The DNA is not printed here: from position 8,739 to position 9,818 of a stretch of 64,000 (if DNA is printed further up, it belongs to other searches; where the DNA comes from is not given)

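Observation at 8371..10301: Minus-strand operon: membrane-anchored 7-heme cytochrome flanked by two output-less 2TM-HAMP proteins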

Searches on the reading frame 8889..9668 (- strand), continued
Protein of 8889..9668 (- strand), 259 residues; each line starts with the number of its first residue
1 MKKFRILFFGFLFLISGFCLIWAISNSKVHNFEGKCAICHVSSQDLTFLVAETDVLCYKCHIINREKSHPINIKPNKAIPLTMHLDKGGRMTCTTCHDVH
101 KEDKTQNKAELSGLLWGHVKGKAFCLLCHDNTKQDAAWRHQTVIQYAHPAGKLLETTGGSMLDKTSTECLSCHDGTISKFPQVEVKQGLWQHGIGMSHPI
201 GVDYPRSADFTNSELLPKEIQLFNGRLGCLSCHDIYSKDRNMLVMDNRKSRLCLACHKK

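Call 77: find_encoding_contigs(protein=P0081, flank=9000, max_places=1)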
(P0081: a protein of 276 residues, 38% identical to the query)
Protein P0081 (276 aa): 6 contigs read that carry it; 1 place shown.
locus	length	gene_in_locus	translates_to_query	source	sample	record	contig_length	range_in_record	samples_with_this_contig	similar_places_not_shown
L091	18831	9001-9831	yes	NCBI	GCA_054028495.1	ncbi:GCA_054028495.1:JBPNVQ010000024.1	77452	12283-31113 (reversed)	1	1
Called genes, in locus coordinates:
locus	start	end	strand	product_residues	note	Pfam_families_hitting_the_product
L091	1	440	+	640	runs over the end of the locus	PF00989:PAS, PF08448:PAS_4, PF13188:PAS_8 (weak), PF13426:PAS_9, PF08447:PAS_3 (faint), PF00512:HisKA, PF02518:HATPase_c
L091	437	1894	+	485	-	PF00072:Response_reg, PF00158:Sigma54_activat, PF14532:Sigma54_activ_2, PF07728:AAA_5 (weak), PF00004:AAA (weak), PF25601:AAA_lid_14, PF02954:HTH_8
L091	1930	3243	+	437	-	PF14522:Cytochrome_C7 (faint), PF14537:Cytochrom_c3_2 (faint), PF09699:Paired_CXXCH_1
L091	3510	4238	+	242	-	PF14522:Cytochrome_C7 (faint), PF09699:Paired_CXXCH_1 (faint)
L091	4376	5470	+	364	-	PF17170:DUF5128 (faint), PF01436:NHL (faint)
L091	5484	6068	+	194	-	PF09699:Paired_CXXCH_1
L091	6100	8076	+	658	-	-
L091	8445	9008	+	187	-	-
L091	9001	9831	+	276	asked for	PF14522:Cytochrome_C7 (faint), PF09699:Paired_CXXCH_1 (faint), PF14537:Cytochrom_c3_2 (faint)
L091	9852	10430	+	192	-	-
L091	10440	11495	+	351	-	PF01731:Arylesterase (faint), PF17170:DUF5128 (faint), PF25021:TEN_NHL (faint), PF08450:SGL (weak), PF01436:NHL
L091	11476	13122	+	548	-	PF14522:Cytochrome_C7 (faint), PF14537:Cytochrom_c3_2 (faint), PF22678:Cytochrom_c_NrfB-like (faint), PF09699:Paired_CXXCH_1 (weak)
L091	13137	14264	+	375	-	PF22113:Mtrc-MtrF_II-IV_dom (faint), PF09699:Paired_CXXCH_1 (faint), PF13435:Cytochrome_C554 (faint), PF14522:Cytochrome_C7 (faint), PF14537:Cytochrom_c3_2 (faint), PF13447:Multi-haem_cyto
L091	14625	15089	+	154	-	-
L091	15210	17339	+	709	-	PF22113:Mtrc-MtrF_II-IV_dom (faint)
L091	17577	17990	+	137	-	-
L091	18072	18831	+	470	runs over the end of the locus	PF13188:PAS_8 (faint), PF07730:HisKA_3, PF02518:HATPase_c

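Call 78: find_encoding_contigs(protein=P0074, flank=9000, max_places=1)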
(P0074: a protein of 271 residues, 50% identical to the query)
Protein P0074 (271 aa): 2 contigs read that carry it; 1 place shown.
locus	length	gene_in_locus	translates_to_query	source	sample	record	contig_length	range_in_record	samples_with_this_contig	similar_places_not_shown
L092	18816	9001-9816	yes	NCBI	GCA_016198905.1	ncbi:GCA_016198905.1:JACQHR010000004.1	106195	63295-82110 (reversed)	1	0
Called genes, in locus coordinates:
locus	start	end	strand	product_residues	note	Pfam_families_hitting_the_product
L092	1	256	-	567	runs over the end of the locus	PF14522:Cytochrome_C7 (faint), PF22113:Mtrc-MtrF_II-IV_dom (faint), PF22678:Cytochrom_c_NrfB-like (faint), PF14537:Cytochrom_c3_2 (faint), PF09699:Paired_CXXCH_1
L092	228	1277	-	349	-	PF01731:Arylesterase (faint), PF25021:TEN_NHL (faint), PF08450:SGL (faint), PF17170:DUF5128 (faint), PF01436:NHL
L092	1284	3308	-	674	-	-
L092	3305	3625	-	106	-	PF14522:Cytochrome_C7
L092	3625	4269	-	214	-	PF14522:Cytochrome_C7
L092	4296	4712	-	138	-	PF12760:Zn_ribbon_IS1595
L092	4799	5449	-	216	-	PF14537:Cytochrom_c3_2 (faint), PF14522:Cytochrome_C7 (faint), PF09699:Paired_CXXCH_1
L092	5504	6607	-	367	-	PF01731:Arylesterase (faint), PF06739:SBBP (faint), PF08450:SGL (weak), PF17170:DUF5128 (faint), PF25021:TEN_NHL (faint), PF01436:NHL (weak)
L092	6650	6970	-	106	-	-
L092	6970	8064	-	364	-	PF05201:GlutR_N, PF01488:Shikimate_DH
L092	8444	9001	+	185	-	-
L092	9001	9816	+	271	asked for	PF14522:Cytochrome_C7 (faint), PF14537:Cytochrom_c3_2 (faint), PF09699:Paired_CXXCH_1 (weak)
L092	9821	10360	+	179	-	-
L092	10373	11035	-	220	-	PF00027:cNMP_binding, PF13545:HTH_Crp_2, PF00325:Crp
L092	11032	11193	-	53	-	-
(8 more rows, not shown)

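Call 87: search_solved_structures(query=window:8889-9668:-, max_evalue=0.1, show_alignments=2)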
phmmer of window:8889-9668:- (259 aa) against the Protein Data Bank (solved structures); distinct sequences matched with E-value up to 0.1: 8.
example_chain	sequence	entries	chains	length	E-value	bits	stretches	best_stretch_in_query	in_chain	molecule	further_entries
7tfs_A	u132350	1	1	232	0.0015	21.2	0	207-259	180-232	Cytochrome c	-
9yuq_N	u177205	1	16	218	0.0072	19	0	193-259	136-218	Putative multiheme cytochrome c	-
4nfg_B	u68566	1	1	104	0.013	18.1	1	91-155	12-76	Cytochrome c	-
7c9r_C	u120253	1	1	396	0.017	17.7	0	143-178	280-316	Photosynthetic reaction center cytochrome c subunit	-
3jbt_B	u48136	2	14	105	0.049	16.2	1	91-155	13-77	Cytochrome c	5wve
1akk_A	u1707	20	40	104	0.049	16.2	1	91-155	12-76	CYTOCHROME C | Zinc-substituted cytochrome c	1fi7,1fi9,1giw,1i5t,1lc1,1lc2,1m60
1crc_A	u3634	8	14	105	0.049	16.2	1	91-155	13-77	CYTOCHROME C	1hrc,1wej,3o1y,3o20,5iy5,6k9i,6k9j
5zkv_A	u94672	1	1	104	0.055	16.1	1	91-154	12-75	Cytochrome c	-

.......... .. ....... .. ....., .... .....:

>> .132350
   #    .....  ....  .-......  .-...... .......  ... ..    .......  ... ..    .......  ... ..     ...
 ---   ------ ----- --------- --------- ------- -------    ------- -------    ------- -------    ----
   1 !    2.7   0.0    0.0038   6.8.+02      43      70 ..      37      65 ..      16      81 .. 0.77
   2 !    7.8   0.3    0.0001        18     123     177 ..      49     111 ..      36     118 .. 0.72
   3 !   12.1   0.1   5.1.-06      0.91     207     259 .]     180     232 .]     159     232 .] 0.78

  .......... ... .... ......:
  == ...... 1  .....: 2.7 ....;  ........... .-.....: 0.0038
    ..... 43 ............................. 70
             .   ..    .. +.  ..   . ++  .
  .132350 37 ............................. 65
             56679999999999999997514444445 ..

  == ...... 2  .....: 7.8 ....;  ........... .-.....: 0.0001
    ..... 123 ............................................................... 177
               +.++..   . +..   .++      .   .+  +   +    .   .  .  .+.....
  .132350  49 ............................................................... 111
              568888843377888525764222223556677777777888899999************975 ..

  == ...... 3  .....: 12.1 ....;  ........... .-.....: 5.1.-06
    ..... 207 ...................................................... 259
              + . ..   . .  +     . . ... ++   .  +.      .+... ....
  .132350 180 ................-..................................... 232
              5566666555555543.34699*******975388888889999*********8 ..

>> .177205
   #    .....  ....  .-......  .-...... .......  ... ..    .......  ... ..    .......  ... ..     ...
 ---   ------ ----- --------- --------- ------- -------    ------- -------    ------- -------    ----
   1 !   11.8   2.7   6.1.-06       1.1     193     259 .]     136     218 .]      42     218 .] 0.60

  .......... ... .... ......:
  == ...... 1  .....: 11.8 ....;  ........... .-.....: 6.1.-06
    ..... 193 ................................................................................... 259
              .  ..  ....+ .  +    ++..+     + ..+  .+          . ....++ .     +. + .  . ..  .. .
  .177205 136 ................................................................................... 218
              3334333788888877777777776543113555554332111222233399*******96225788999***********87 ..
